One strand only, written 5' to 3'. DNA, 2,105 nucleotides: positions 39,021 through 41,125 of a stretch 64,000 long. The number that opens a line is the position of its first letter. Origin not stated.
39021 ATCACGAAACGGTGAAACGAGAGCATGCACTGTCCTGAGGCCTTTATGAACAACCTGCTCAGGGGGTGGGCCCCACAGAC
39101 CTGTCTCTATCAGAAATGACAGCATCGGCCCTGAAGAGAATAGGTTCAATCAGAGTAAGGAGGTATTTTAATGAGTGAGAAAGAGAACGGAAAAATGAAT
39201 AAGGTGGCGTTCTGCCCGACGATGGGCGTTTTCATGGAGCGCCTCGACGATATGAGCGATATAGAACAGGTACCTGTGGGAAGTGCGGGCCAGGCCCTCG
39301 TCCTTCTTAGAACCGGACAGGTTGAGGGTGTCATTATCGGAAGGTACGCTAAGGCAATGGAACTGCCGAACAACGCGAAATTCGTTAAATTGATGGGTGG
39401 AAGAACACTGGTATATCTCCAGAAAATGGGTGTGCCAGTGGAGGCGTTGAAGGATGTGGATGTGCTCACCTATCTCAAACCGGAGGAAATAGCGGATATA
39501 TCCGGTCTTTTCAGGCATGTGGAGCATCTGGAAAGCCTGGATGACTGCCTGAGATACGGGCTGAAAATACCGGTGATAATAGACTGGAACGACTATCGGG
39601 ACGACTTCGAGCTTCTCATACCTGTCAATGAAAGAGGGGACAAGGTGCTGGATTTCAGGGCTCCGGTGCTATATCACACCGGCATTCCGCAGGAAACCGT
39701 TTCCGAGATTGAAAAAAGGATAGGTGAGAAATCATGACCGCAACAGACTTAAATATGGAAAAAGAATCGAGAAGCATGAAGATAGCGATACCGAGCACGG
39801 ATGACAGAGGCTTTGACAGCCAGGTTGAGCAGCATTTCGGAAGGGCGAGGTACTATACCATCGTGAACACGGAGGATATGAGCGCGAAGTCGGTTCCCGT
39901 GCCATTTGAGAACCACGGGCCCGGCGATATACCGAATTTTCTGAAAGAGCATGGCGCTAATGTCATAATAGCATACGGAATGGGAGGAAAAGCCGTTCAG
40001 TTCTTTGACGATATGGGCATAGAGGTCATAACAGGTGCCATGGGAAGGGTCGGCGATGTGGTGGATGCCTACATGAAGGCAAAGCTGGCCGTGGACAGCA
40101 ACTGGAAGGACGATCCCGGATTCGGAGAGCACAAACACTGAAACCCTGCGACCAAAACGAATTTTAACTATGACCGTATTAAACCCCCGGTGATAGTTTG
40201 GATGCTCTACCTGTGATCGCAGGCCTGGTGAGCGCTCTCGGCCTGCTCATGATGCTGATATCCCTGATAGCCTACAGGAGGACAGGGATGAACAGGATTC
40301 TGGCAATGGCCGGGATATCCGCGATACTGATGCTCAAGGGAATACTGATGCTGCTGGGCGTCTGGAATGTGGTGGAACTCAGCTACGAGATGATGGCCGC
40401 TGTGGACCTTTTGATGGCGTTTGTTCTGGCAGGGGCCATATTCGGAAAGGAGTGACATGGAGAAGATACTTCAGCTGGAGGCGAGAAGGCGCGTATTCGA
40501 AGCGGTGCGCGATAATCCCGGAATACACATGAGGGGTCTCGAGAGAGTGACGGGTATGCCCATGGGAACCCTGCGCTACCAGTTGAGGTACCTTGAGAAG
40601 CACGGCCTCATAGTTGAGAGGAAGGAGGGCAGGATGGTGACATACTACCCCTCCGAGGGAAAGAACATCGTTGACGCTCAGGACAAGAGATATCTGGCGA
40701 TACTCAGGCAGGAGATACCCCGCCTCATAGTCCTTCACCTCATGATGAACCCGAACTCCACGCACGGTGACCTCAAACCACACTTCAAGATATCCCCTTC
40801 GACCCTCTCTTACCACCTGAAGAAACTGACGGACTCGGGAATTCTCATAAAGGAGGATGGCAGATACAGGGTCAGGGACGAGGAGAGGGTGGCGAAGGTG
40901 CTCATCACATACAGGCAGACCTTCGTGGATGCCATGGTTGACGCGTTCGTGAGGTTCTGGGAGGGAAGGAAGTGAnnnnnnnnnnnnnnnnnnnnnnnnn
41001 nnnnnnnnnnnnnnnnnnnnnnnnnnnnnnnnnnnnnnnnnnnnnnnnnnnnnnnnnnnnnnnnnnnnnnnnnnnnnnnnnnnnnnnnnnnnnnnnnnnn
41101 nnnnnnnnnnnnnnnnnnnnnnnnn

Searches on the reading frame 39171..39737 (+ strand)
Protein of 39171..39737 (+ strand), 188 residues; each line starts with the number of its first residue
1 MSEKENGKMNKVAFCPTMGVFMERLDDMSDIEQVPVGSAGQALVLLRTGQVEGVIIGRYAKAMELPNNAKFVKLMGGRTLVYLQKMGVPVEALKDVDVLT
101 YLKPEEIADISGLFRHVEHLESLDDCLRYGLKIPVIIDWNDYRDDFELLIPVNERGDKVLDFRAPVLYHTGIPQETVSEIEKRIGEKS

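Call 3: search_protein_families(library=pfam, proteins=[window:39171-39737:+], max_evalue=0.01)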
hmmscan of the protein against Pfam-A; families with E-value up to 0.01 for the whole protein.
window:39171-39737:+ (188 aa): 0 families

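Call 4: search_protein_families(library=ncbifam, proteins=[window:39171-39737:+], max_evalue=0.01)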
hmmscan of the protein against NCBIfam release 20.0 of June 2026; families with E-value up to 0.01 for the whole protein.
window:39171-39737:+ (188 aa): 0 families

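Call 7: find_homologous_proteins(query=window:39171-39737:+)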
Query window:39171-39737:+ (188 aa): 13 proteins with E <= 0.001 among 107 candidates.
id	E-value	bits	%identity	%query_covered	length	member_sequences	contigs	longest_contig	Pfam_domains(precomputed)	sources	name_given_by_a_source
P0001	9.5e-120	415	100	100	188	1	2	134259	-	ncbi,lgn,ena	-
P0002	1.2e-100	352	84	99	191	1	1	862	-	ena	-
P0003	2.3e-82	293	70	99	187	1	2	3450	-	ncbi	-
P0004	4.7e-81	289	69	98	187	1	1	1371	-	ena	-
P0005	1.9e-79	283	68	99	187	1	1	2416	-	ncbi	-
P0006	3.9e-70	253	66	90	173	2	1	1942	-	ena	-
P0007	1.2e-68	248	60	98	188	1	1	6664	-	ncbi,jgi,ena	-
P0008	4.1e-60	220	61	91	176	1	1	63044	-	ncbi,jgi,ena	-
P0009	6.8e-57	210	51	98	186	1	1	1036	-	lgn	-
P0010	2.2e-42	163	50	93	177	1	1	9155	-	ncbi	-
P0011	2.1e-41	159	46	93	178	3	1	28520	-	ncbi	-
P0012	1.0e-39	154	65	54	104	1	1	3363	-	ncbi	-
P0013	9.1e-39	151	44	94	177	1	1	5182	-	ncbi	-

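Call 10: find_encoding_contigs(protein=P0008, flank=8000, max_places=3)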
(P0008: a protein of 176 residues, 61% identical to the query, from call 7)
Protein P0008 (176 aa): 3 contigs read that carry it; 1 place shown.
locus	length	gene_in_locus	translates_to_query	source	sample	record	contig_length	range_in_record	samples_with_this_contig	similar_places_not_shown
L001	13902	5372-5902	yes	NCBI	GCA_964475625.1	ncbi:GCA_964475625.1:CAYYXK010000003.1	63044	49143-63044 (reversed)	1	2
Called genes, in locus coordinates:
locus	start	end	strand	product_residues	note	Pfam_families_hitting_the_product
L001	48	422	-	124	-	PF00582:Usp (weak)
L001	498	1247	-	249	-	PF01061:ABC2_membrane, PF12698:ABC2_membrane_3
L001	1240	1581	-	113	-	PF13732:DrrA1-3_C, PF27102:NodI_C (faint)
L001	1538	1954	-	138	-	PF00005:ABC_tran, PF13304:AAA_21 (weak)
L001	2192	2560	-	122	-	PF12838:Fer4_7 (faint), PF12837:Fer4_6 (faint), PF00037:Fer4 (faint), PF14697:Fer4_21 (faint)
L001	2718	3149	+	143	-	PF01978:TrmB (weak)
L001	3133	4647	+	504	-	PF04055:Radical_SAM, PF13353:Fer4_12, PF13186:SPASM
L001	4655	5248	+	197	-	PF07992:Pyr_redox_2 (faint), PF12831:FAD_oxidored (weak)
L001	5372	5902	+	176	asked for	-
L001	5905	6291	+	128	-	PF02579:Nitro_FeMo-Co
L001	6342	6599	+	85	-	-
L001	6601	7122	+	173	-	PF12840:HTH_20 (faint), PF13412:HTH_24 (faint), PF25213:HVO_A0261_N (faint), PF01022:HTH_5 (faint), PF12802:MarR_2 (faint), PF24266:HTH_HVO_0163_N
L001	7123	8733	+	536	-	PF04055:Radical_SAM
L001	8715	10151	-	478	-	PF01554:MatE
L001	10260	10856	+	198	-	PF01728:FtsJ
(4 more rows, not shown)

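Call 11: find_encoding_contigs(protein=P0011, flank=8000, max_places=3)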
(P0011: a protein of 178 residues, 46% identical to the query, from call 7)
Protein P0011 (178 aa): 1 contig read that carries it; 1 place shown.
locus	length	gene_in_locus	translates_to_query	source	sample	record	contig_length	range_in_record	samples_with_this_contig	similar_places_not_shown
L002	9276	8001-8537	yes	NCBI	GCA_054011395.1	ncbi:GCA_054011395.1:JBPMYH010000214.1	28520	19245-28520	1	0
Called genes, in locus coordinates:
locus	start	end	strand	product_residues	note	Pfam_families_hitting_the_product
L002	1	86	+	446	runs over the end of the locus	PF00890:FAD_binding_2 (weak), PF01134:GIDA (faint), PF01266:DAO (faint), PF07992:Pyr_redox_2, PF12831:FAD_oxidored (weak), PF13738:Pyr_redox_3, PF00070:Pyr_redox, PF02852:Pyr_redox_dim, +3 more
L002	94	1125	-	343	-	PF00155:Aminotran_1_2, PF01212:Beta_elim_lyase, PF01041:DegT_DnrJ_EryC1 (faint)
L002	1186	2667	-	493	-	PF13185:GAF_2 (faint), PF00158:Sigma54_activat, PF01078:Mg_chelatase (faint), PF14532:Sigma54_activ_2, PF07724:AAA_2 (weak), PF00004:AAA (faint), PF07728:AAA_5, PF25601:AAA_lid_14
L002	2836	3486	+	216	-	PF00578:AhpC-TSA, PF08534:Redoxin, PF10417:1-cysPrx_C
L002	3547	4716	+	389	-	PF07690:MFS_1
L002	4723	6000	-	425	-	PF00275:EPSP_synthase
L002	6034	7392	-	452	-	PF01554:MatE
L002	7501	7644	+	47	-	-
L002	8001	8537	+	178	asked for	-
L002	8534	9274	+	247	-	?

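Call 12: find_encoding_contigs(protein=P0001, flank=8000, max_places=3)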
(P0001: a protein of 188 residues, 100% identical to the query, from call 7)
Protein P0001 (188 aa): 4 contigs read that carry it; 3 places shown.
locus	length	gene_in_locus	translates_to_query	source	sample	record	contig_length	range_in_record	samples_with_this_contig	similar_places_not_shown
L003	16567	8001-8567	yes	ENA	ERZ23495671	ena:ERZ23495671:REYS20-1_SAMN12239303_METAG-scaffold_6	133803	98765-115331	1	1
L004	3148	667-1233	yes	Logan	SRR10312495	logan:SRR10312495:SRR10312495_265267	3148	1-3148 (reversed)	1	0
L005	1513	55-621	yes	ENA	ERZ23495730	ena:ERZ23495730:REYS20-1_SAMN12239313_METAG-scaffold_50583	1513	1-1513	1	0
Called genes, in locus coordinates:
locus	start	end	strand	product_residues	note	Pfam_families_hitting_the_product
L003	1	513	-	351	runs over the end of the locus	PF01979:Amidohydro_1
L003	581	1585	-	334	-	PF00152:tRNA-synt_2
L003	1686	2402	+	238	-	PF01978:TrmB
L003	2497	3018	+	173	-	PF09536:DUF2378 (weak)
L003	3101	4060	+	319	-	PF21347:DUF3108_like (faint)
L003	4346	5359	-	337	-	PF13593:SBF_like, PF01758:SBF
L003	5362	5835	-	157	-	PF00582:Usp, PF23256:CHX17_2nd (weak)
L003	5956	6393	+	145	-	-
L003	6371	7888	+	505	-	PF04055:Radical_SAM, PF13353:Fer4_12, PF13186:SPASM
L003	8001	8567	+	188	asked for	-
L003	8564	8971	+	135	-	PF02579:Nitro_FeMo-Co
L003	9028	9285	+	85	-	-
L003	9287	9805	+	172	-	PF12840:HTH_20 (faint), PF13412:HTH_24 (faint), PF25213:HVO_A0261_N (faint), PF12802:MarR_2 (faint), PF24266:HTH_HVO_0163_N, PF03428:RP-C (faint), PF01022:HTH_5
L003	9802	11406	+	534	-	PF04055:Radical_SAM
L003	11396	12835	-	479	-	PF01554:MatE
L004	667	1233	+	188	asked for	-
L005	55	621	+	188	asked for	-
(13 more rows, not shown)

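Call 13: find_encoding_contigs(protein=P0010, flank=9000, max_places=3)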
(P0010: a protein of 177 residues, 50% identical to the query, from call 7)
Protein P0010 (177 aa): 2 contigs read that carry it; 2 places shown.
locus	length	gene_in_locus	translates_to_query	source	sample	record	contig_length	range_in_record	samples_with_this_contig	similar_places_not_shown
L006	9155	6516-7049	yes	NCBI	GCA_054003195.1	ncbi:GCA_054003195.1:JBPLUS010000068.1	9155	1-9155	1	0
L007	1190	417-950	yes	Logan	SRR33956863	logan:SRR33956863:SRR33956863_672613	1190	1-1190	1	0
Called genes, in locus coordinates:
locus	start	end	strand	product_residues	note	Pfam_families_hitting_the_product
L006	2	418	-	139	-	?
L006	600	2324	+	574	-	PF00501:AMP-binding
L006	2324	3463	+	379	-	-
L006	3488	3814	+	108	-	PF01985:CRS1_YhbY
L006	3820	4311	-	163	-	PF00383:dCMP_cyt_deam_1, PF14437:MafB19-deam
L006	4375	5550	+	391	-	PF00465:Fe-ADH, PF13685:Fe-ADH_2, PF25137:ADH_Fe_C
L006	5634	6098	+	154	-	PF01451:LMWPc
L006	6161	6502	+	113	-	PF01022:HTH_5 (weak), PF12840:HTH_20 (weak)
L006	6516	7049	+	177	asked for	-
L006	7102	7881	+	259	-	PF01925:TauE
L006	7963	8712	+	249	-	-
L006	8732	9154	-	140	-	?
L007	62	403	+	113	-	PF01022:HTH_5 (weak), PF12840:HTH_20 (weak)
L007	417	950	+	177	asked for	-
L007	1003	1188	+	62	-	?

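Call 14: find_encoding_contigs(protein=P0013, flank=9000, max_places=3)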
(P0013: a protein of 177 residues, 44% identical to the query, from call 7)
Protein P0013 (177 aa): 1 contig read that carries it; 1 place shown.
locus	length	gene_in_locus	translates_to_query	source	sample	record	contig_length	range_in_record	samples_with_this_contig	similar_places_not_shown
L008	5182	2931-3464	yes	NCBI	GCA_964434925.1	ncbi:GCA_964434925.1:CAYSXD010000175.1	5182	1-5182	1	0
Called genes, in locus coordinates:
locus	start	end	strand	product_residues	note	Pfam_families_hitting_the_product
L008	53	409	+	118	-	-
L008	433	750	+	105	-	PF01985:CRS1_YhbY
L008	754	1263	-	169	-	PF00383:dCMP_cyt_deam_1, PF14437:MafB19-deam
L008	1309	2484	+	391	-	PF00465:Fe-ADH, PF13685:Fe-ADH_2, PF25137:ADH_Fe_C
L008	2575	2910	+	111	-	PF01022:HTH_5 (weak)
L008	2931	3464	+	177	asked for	-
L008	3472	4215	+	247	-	PF01925:TauE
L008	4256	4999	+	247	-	-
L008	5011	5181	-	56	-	?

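Call 15: find_encoding_contigs(protein=P0007, flank=9000, max_places=3)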
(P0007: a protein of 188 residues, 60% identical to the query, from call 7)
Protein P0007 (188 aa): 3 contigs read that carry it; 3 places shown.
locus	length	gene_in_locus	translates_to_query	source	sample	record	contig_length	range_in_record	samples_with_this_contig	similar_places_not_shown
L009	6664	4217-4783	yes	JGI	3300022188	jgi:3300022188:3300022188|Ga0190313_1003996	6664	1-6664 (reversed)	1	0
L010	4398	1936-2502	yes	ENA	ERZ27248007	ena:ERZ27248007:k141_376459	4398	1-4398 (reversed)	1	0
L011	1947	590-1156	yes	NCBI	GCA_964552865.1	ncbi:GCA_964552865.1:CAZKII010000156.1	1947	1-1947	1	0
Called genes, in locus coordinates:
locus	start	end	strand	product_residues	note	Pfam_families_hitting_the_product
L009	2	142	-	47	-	?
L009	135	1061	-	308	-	PF00005:ABC_tran, PF13304:AAA_21, PF13732:DrrA1-3_C (weak)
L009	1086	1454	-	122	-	PF12838:Fer4_7 (faint), PF12797:Fer4_2 (faint), PF12837:Fer4_6 (faint), PF13237:Fer4_10 (faint), PF00037:Fer4 (faint), PF14697:Fer4_21 (weak)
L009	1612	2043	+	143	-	PF01978:TrmB (weak), PF13545:HTH_Crp_2 (weak)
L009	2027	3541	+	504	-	PF04055:Radical_SAM, PF13353:Fer4_12, PF13186:SPASM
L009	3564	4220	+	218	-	PF00070:Pyr_redox (faint), PF01266:DAO (faint), PF01494:FAD_binding_3 (faint), PF07992:Pyr_redox_2 (faint), PF12831:FAD_oxidored (weak)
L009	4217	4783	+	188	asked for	-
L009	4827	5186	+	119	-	PF01022:HTH_5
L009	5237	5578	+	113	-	-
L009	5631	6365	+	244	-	-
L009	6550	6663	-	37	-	?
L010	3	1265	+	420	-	?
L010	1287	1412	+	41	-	-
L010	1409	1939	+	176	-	-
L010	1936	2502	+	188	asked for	-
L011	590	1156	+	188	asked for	-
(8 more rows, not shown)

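Call 45: predict_structure(alignment_id=A2)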
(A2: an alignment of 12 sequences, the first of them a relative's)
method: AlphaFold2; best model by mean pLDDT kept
length: 188 residues; sequences in the alignment: 12
mean_pLDDT: 89.8   pTM: 0.80
mean pLDDT of the five models: 89.8, 86.2, 86.0, 85.1, 83.3
residues with pLDDT >= 90: 128; 70-90: 51; 50-70: 2; < 50: 7
segments of 3 or more residues with pLDDT < 50: 1-6
pLDDT, mean of each block of 10 residues (from residue 1): 56 91 91 94 96 93 93 91 89 95 94 96 95 93 87 85 92 95 79
secondary structure, 60 per line:
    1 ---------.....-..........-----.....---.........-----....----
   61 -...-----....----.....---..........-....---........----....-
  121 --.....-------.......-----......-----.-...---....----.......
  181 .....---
elements in order: E10-14 H16-25 E31-35 H39-47 E53-56 E70-73 E78-82 E86-89 H90-95 E97-100 H104-111 E116-119 H123-127 E135-138 E147-152 E166-169 H174-185

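Call 64: search_protein_families(library=pfam, proteins=[L009:3564-4220:+, L008:4256-4999:+, L009:5237-5578:+, L009:5631-6365:+], max_evalue=0.01)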
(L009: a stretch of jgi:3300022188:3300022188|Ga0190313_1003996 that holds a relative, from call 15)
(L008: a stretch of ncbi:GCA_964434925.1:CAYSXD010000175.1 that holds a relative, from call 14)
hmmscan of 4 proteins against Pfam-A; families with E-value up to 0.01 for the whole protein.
L009:3564-4220:+ (218 aa): 8 families
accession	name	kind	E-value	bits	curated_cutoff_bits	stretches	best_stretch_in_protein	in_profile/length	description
PF12831.13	FAD_oxidored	-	8.4e-07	29.1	27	1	4-140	3-131/416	FAD dependent oxidoreductase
PF07992.20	Pyr_redox_2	-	2.5e-06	27.6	26.1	1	2-42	2-39/291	Pyridine nucleotide-disulphide oxidoreductase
PF00070.33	Pyr_redox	-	2.9e-06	28.2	22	0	98-134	41-78/82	Pyridine nucleotide-disulphide oxidoreductase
PF01266.30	DAO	-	6.2e-06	26.4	27.9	0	84-133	136-185/353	FAD dependent oxidoreductase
PF01494.25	FAD_binding_3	-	2.2e-05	24.3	22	1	3-142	4-145/349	FAD binding domain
PF00890.30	FAD_binding_2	-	0.00043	20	20.4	0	3-34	2-33/414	FAD binding domain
PF03486.20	HI0933_like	-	0.0019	18.1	50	1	2-34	2-34/244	HI0933-like protein Rossmann domain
PF13450.12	NAD_binding_8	-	0.0021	18.7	21.9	1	5-34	1-30/68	NAD(P)-binding Rossmann-like domain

L008:4256-4999:+ (247 aa): 1 family
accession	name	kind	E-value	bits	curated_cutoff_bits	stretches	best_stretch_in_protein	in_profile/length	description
PF08602.15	Mgr1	-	0.002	17.5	25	1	159-188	238-267/377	Mgr1-like, i-AAA protease complex subunit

L009:5237-5578:+ (113 aa): 0 families

L009:5631-6365:+ (244 aa): 0 families

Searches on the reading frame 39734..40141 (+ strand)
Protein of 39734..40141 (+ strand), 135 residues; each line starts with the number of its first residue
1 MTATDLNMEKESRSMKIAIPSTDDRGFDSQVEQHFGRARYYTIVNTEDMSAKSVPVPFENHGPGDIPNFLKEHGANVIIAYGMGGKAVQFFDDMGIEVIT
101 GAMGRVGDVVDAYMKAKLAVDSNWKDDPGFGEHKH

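Call 3: search_protein_families(library=pfam, proteins=[window:39734-40141:+], max_evalue=0.01)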
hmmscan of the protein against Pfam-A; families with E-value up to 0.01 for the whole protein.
window:39734-40141:+ (135 aa): 1 family
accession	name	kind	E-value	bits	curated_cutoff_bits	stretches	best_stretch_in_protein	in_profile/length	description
PF02579.22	Nitro_FeMo-Co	-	1e-20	74.2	26.3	1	28-114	2-93/94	Dinitrogenase iron-molybdenum cofactor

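Call 4: search_protein_families(library=ncbifam, proteins=[window:39734-40141:+], max_evalue=0.01)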
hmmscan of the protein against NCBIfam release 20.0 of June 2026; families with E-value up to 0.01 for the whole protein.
window:39734-40141:+ (135 aa): 1 family
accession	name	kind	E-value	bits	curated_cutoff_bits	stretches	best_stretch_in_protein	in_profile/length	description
NF041136.1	MrpORP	equivalog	4.5e-20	72.3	450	1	7-117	257-364/365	iron-sulfur cluster carrier protein MrpORP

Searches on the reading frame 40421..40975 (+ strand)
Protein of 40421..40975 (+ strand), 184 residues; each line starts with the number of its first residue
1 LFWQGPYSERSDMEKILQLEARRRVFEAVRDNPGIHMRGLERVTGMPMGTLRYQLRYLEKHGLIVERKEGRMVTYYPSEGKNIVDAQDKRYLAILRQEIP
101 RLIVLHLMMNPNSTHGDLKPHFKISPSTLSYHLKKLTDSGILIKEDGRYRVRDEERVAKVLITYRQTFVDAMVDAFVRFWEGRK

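Call 3: search_protein_families(library=pfam, proteins=[window:40421-40975:+], max_evalue=0.01)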
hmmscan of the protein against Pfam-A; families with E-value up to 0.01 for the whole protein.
window:40421-40975:+ (184 aa): 16 families
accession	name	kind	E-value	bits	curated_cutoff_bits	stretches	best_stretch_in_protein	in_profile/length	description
PF01022.26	HTH_5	-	1.8e-12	47.3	22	1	101-143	4-46/47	Bacterial regulatory protein, arsR family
PF24266.1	HTH_HVO_0163_N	-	2.7e-12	47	31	1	20-79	2-61/70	HVO_0163, N-terminal HTH domain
PF12840.13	HTH_20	-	6.6e-12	45.6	27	2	122-142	28-48/51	Helix-turn-helix domain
PF12802.13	MarR_2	-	7.4e-11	42.5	27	2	24-68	9-54/61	MarR family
PF13412.12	HTH_24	-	3.9e-09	36.4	21.9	1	101-142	6-47/48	Winged helix-turn-helix DNA-binding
PF25213.1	HVO_A0261_N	-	2.6e-07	30.9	35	1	11-70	2-59/86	HVO_A0261 N-terminal domain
PF03428.19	RP-C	-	1.6e-05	25.2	24.4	0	123-153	82-116/175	Replication protein C N-terminal domain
PF01047.28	MarR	-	7.7e-05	22.9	24.6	0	111-144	16-49/59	MarR family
PF13463.12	HTH_27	-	0.00021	21.9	22.2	0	103-148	8-58/68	Winged helix DNA-binding domain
PF13545.12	HTH_Crp_2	-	0.00038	20.8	27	0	113-157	23-67/70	Crp-like helix-turn-helix domain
PF13601.12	HTH_34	-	0.00055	20.5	27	0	103-141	4-43/80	Winged helix DNA-binding domain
PF04182.18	B-block_TFIIIC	-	0.00065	20.1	22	0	116-145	22-51/73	B-block binding subunit of TFIIIC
PF08461.16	HTH_12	-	0.00097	19.5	21.4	0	50-66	34-50/66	Ribonuclease R winged-helix domain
PF22381.2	Staph_reg_Sar_Rot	-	0.0015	19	27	1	101-166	16-78/85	Transcriptional regulator SarA/Rot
PF01978.25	TrmB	-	0.0015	18.7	25.6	0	32-77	20-64/68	Sugar-specific transcriptional regulator TrmB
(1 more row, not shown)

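Call 4: search_protein_families(library=ncbifam, proteins=[window:40421-40975:+], max_evalue=0.01)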
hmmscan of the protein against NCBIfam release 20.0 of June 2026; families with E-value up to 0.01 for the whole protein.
window:40421-40975:+ (184 aa): 9 families
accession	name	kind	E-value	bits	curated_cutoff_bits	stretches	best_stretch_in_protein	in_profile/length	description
NF033788.1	HTH_metalloreg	subfamily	2.3e-16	59.4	55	2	13-76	4-67/77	metalloregulator ArsR/SmtB family transcription factor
NF033789.1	repress_SdpR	subfamily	1.2e-08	34.7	100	1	101-145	10-54/79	autorepressor SdpR family transcription factor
TIGR04176.1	MarR_EPS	equivalog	3.6e-06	27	88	1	20-64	4-48/105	MarR family EPS-associated transcriptional regulator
NF041413.1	ArsR_Rv2640c_fam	equivalog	0.0003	21.2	155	0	110-145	56-91/118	Rv2640c family ArsR-like transcriptional regulator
TIGR01884.1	cas_HTH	subfamily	0.00067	19.1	60.2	0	24-75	146-196/202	CRISPR-associated CARF protein Csa3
NF006811.0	PRK09333.1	equivalog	0.0014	18.2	156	1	49-100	96-144/150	30S ribosomal protein S19e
NF040755.1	AgaR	equivalog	0.0024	17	260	0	20-75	6-61/256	transcriptional repressor AgaR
NF047906.1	CdPbTransRegCmtR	equivalog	0.0089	15.9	150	0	104-152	26-74/104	Cd(II)/Pb(II)-sensing metalloregulatory transcriptional regulator CmtR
NF053635.1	TransRegRv3488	equivalog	0.0097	16.1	140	0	122-148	36-62/98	Rv3488 family transcriptional regulator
